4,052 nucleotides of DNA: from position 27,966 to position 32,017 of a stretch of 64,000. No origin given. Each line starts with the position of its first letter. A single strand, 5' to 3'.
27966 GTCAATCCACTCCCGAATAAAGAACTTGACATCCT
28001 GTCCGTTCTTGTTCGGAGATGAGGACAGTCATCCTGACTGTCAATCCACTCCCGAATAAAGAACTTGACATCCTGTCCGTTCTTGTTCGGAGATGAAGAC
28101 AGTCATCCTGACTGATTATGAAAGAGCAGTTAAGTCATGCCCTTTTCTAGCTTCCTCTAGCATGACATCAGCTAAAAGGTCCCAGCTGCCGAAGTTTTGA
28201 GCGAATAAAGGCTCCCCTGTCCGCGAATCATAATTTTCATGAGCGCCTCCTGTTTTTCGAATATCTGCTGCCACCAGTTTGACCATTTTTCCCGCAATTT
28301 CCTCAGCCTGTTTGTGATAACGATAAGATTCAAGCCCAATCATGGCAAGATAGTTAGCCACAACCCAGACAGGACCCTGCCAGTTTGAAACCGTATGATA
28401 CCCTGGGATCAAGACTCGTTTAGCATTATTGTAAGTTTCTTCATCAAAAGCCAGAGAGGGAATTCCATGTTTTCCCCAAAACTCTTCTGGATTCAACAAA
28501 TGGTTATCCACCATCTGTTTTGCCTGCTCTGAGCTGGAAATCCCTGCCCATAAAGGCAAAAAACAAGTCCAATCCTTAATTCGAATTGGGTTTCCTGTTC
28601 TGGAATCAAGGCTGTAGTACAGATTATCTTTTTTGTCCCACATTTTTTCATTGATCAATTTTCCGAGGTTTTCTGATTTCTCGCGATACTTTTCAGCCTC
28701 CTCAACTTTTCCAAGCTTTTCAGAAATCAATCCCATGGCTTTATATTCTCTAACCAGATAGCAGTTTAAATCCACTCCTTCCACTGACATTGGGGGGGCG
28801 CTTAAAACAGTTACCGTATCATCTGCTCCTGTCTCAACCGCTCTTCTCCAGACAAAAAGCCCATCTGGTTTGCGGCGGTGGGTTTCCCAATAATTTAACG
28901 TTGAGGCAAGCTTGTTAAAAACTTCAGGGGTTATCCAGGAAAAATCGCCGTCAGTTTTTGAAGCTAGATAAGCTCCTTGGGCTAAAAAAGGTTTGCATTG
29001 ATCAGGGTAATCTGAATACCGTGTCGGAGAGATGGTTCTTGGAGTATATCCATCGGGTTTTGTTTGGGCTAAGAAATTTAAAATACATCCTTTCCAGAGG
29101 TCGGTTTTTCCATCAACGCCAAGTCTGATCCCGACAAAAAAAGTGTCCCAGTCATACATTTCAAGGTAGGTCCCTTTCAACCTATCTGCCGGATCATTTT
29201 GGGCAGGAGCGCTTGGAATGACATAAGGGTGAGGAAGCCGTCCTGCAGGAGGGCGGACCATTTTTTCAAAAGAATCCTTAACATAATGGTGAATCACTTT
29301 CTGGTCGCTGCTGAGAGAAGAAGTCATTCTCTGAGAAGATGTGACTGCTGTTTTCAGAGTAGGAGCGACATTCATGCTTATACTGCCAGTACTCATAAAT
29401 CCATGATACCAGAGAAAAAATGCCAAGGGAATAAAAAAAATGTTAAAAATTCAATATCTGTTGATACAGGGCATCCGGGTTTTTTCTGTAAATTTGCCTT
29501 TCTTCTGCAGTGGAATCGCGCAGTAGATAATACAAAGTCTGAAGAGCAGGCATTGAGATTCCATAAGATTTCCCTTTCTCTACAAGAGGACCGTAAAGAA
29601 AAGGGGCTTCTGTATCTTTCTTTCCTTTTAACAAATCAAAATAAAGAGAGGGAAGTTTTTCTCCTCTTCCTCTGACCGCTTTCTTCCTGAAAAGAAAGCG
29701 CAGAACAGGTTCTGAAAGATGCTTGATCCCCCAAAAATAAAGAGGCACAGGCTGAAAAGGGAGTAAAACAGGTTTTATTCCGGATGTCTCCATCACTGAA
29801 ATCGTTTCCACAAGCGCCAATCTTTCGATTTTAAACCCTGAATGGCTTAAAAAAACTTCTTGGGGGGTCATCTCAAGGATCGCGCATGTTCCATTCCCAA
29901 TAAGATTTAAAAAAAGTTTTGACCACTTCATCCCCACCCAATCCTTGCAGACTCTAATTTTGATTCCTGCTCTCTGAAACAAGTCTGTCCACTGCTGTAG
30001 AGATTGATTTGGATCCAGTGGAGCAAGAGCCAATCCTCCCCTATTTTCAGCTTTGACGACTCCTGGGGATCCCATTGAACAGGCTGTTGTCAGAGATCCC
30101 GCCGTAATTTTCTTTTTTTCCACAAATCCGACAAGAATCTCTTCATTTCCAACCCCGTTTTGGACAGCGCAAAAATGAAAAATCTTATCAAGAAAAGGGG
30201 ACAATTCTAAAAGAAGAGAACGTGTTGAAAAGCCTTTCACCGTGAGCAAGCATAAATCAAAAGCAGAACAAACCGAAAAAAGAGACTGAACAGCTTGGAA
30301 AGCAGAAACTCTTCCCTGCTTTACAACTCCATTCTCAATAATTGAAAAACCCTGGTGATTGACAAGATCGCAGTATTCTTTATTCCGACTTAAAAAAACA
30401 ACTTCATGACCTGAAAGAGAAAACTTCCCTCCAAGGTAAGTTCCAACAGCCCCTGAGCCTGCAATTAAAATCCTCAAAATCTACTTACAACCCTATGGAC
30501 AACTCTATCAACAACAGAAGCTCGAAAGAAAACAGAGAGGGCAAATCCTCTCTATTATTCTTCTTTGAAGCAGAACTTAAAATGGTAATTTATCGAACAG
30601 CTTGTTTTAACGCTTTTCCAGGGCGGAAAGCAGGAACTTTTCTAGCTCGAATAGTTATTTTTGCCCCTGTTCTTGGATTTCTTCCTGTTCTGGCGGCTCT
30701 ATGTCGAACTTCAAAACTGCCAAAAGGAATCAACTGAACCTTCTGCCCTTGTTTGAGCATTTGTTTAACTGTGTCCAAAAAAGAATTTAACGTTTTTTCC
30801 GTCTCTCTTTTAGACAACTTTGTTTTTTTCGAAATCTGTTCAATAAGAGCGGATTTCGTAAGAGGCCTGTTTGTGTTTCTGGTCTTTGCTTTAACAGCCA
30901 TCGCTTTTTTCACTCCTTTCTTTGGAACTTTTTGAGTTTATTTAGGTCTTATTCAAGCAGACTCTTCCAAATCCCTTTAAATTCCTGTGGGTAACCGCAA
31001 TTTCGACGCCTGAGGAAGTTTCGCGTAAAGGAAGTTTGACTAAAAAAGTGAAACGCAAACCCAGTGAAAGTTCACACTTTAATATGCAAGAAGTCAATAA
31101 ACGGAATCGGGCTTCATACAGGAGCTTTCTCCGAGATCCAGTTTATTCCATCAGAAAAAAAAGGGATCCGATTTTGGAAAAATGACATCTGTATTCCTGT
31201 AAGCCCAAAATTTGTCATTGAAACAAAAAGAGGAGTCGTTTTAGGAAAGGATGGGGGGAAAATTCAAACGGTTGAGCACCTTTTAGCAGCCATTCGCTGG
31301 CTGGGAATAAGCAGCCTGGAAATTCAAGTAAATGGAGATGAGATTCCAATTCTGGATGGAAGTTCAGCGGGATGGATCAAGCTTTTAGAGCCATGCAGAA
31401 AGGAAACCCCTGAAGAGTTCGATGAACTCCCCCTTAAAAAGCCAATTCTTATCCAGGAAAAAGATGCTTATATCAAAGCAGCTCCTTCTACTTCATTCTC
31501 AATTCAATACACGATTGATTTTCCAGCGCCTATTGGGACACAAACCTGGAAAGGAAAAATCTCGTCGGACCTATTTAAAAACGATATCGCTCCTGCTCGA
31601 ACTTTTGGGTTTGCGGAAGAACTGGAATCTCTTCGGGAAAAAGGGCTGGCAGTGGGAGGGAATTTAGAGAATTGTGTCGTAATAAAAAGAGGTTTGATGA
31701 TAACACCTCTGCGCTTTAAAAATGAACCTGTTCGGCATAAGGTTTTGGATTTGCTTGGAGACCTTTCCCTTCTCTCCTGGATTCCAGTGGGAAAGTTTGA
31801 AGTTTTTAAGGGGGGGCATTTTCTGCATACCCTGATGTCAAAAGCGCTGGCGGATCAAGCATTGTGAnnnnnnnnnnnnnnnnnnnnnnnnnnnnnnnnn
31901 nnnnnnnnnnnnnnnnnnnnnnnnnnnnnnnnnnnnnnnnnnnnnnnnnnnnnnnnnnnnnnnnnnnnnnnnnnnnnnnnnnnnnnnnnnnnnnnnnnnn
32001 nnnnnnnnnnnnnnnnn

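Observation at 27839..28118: Array of 74-bp hairpin-forming tandem repeats filling a convergent intergenic region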

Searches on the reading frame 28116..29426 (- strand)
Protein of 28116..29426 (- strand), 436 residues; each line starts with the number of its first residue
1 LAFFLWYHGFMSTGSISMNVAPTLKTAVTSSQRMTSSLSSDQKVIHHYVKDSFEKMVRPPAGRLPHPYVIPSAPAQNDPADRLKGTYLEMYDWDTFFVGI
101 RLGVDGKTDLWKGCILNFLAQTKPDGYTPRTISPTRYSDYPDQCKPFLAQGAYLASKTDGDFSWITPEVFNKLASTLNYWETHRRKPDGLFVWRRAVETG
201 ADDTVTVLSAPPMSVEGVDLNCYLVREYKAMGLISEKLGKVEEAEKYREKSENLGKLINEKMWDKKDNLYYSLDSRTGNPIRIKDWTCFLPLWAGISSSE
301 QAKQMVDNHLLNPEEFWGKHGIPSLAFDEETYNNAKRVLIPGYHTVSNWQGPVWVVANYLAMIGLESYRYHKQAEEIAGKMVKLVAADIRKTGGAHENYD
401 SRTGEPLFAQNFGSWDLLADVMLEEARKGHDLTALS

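Call 10: search_protein_families(library=pfam, proteins=[window:28116-29426:-], max_evalue=0.01)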
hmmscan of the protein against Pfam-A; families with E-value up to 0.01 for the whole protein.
window:28116-29426:- (436 aa): 4 families
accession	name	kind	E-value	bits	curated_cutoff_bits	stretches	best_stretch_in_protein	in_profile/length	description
PF22422.2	MGH1-like_GH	-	8e-41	141.2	27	1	116-412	29-353/356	Mannosylglycerate hydrolase MGH1-like glycoside hydrolase domain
PF01204.24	Trehalase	-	3.1e-27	96.1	21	1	174-403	263-480/512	Trehalase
PF03200.22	Glyco_hydro_63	-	1.1e-17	64.4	22.4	2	288-418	350-485/492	Glycosyl hydrolase family 63 C-terminal domain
PF17389.8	Bac_rhamnosid6H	-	2.6e-05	24.1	24.5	1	220-308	171-248/339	Bacterial alpha-L-rhamnosidase 6 hairpin glycosidase domain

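Call 12: find_encoding_contigs(protein=window:28116-29426:-, flank=6000, max_places=10)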
Protein window:28116-29426:- (436 aa): no gene with exactly this product is on record in the collection.

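Call 21: find_related_loci(query=window:28116-29426:-, collection=genome_contigs, flank=4000)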
Query window:28116-29426:- (436 aa) in genome_contigs; peptide patterns used: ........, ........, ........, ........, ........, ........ (x = any residue, [..] = any of these).
58 stretches matched a pattern; 4 encode a relative of the query (tblastn E <= 1e-3); 4 distinct loci.
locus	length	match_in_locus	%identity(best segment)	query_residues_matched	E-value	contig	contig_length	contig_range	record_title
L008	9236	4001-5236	31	44-423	6e-57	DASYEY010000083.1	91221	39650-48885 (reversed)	MAG TPA_asm: Verrucomicrobiia bacterium isolate SMAG_U4999 k141_2074987, whole genome shotgun sequence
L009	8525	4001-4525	37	217-403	5e-29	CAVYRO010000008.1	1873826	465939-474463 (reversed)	MAG: uncultured Bacteroidales bacterium isolate MFD05684.bin.1.228 genome assembly, contig: contig_64193, whole genome s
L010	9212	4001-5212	26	64-404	3e-13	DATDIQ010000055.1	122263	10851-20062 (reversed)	MAG TPA_asm: Terracidiphilus sp. isolate SMAG_U308 k141_1301493, whole genome shotgun sequence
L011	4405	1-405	29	239-383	2e-12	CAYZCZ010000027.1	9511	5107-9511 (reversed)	MAG TPA_asm: uncultured Candidatus Saccharibacteria bacterium isolate SRP286056_co1_207 genome assembly, contig: NODE_94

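Call 48: find_encoding_contigs(protein=window:28116-29396:-, flank=1500, max_places=10)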
Protein window:28116-29396:- (426 aa): 24 contigs read that carry it; 4 places shown.
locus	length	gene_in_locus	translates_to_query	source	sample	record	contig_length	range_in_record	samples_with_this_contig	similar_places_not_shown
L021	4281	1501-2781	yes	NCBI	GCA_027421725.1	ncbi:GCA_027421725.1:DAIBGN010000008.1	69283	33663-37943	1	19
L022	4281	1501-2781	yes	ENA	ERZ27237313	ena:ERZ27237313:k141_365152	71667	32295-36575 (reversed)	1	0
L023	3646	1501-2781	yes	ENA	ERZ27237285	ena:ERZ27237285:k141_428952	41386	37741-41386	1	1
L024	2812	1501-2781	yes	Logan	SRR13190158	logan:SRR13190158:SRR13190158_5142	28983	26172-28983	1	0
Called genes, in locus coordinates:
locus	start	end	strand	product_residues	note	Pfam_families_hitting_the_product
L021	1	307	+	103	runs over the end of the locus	PF18291:HU-HIG, PF00216:Bac_DNA_binding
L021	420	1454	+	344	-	PF02558:ApbA, PF08546:ApbA_C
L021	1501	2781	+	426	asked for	PF22422:MGH1-like_GH, PF01204:Trehalase, PF03200:Glyco_hydro_63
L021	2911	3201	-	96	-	-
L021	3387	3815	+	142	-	PF00460:Flg_bb_rod (weak)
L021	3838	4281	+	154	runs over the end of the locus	PF00460:Flg_bb_rod (weak), PF06429:Flg_bbr_C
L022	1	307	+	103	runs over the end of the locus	PF18291:HU-HIG, PF00216:Bac_DNA_binding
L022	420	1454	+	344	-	PF02558:ApbA, PF08546:ApbA_C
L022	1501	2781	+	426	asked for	PF22422:MGH1-like_GH, PF01204:Trehalase, PF03200:Glyco_hydro_63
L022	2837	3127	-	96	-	-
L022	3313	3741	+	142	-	PF00460:Flg_bb_rod (weak)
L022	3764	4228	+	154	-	PF00460:Flg_bb_rod (weak), PF06429:Flg_bbr_C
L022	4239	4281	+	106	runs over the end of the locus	PF02049:FliE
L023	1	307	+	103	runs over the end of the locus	PF18291:HU-HIG, PF00216:Bac_DNA_binding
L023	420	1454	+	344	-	PF02558:ApbA, PF08546:ApbA_C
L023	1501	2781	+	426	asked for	PF22422:MGH1-like_GH, PF01204:Trehalase, PF03200:Glyco_hydro_63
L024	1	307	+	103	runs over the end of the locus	PF18291:HU-HIG, PF00216:Bac_DNA_binding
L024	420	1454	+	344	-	PF02558:ApbA, PF08546:ApbA_C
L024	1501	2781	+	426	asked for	PF22422:MGH1-like_GH, PF01204:Trehalase, PF03200:Glyco_hydro_63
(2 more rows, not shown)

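Call 73: search_protein_families(library=padloc, proteins=[window:28116-29426:-], max_evalue=0.1)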
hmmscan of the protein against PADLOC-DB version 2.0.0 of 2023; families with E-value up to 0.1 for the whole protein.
window:28116-29426:- (436 aa): 0 families

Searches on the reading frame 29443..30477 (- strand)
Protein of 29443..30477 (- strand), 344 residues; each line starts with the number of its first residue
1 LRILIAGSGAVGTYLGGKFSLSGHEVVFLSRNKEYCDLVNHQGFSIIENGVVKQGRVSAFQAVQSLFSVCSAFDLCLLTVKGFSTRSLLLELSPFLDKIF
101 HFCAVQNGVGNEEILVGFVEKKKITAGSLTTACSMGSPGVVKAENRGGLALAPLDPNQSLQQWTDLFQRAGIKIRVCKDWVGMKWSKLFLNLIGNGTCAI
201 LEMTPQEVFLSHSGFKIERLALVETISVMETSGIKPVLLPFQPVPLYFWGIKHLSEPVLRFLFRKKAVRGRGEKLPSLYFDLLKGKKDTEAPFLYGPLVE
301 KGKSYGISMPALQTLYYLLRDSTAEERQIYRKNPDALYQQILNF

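Call 10: search_protein_families(library=pfam, proteins=[window:29443-30477:-], max_evalue=0.01)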
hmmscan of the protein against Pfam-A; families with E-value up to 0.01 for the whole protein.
window:29443-30477:- (344 aa): 3 families
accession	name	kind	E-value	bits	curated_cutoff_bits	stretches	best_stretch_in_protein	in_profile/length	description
PF02558.23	ApbA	-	3e-24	85.8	22.2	1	3-154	1-148/150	Ketopantoate reductase PanE/ApbA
PF08546.17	ApbA_C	-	9.2e-16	58.8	22.7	1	180-320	2-122/125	Ketopantoate reductase PanE/ApbA C terminal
PF03721.20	UDPG_MGDP_dh_N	-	0.00054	20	27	1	1-79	1-83/187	UDP-glucose/GDP-mannose dehydrogenase family, NAD binding domain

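Call 32: find_encoding_contigs(protein=window:29443-30477:-, flank=3000, max_places=10)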
Protein window:29443-30477:- (344 aa): 13 contigs read that carry it; 3 places shown.
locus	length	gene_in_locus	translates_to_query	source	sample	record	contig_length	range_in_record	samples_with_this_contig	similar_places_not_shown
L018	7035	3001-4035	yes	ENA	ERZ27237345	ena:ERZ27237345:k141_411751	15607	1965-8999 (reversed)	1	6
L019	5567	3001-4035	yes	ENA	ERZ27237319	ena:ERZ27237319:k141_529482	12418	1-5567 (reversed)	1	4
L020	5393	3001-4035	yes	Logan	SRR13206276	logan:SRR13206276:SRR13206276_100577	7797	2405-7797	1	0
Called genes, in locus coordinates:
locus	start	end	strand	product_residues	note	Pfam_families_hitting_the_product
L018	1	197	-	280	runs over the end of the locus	PF25084:LbH_EIF2B (faint), PF25087:GMPPB_C, PF00132:Hexapep (weak), PF13720:Acetyltransf_11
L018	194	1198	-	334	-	PF01408:GFO_IDH_MocA, PF02894:GFO_IDH_MocA_C, PF22725:GFO_IDH_MocA_C3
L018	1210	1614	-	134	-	PF07977:FabA, PF22818:ApeI-like, PF01575:MaoC_dehydratas (weak)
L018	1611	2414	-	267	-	PF03331:LpxC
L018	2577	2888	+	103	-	PF18291:HU-HIG, PF00216:Bac_DNA_binding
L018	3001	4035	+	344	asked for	PF02558:ApbA, PF08546:ApbA_C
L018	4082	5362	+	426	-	PF22422:MGH1-like_GH, PF01204:Trehalase, PF03200:Glyco_hydro_63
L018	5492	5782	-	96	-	-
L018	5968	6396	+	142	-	PF00460:Flg_bb_rod (weak)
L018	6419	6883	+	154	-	PF00460:Flg_bb_rod (weak), PF06429:Flg_bbr_C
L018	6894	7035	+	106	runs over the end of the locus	PF02049:FliE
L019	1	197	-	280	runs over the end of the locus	PF25084:LbH_EIF2B (faint), PF25087:GMPPB_C, PF00132:Hexapep (weak), PF13720:Acetyltransf_11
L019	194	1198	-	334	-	PF01408:GFO_IDH_MocA, PF02894:GFO_IDH_MocA_C, PF22725:GFO_IDH_MocA_C3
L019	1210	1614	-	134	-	PF07977:FabA, PF22818:ApeI-like, PF01575:MaoC_dehydratas (weak)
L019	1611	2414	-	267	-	PF03331:LpxC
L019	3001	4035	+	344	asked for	PF02558:ApbA, PF08546:ApbA_C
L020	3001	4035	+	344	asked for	PF02558:ApbA, PF08546:ApbA_C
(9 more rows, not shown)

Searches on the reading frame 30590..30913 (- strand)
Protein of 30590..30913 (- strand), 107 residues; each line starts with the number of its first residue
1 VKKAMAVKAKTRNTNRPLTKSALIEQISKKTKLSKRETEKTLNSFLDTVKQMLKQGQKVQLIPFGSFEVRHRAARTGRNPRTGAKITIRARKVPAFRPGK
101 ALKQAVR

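Call 10: search_protein_families(library=pfam, proteins=[window:30590-30913:-], max_evalue=0.01)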
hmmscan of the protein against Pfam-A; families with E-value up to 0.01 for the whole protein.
window:30590-30913:- (107 aa): 4 families
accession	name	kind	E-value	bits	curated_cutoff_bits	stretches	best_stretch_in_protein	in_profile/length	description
PF00216.26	Bac_DNA_binding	-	5.9e-34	116.6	22.4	1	18-106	1-89/90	Bacterial DNA-binding protein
PF18291.6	HU-HIG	-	1e-09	38.9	26.2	1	15-106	29-118/125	HU domain fused to wHTH, Ig, or Glycine-rich motif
PF18175.6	HU-CCDC81_bac_2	-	0.00017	21.9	35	1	23-69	3-49/70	CCDC81-like prokaryotic HU domain 2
PF18289.6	HU-CCDC81_euk_2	-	0.00019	21.8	26.1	1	26-74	9-59/75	CCDC81 eukaryotic HU domain 2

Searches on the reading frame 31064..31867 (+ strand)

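Call 68: search_protein_families(library=pfam, proteins=[window:31064-31867:+], max_evalue=0.0001)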
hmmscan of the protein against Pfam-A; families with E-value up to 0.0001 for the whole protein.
window:31064-31867:+ (267 aa): 1 family
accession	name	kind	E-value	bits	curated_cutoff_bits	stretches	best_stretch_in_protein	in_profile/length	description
PF03331.19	LpxC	-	1e-75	255.2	27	1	4-263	2-267/268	UDP-3-O-acyl N-acetylglycosamine deacetylase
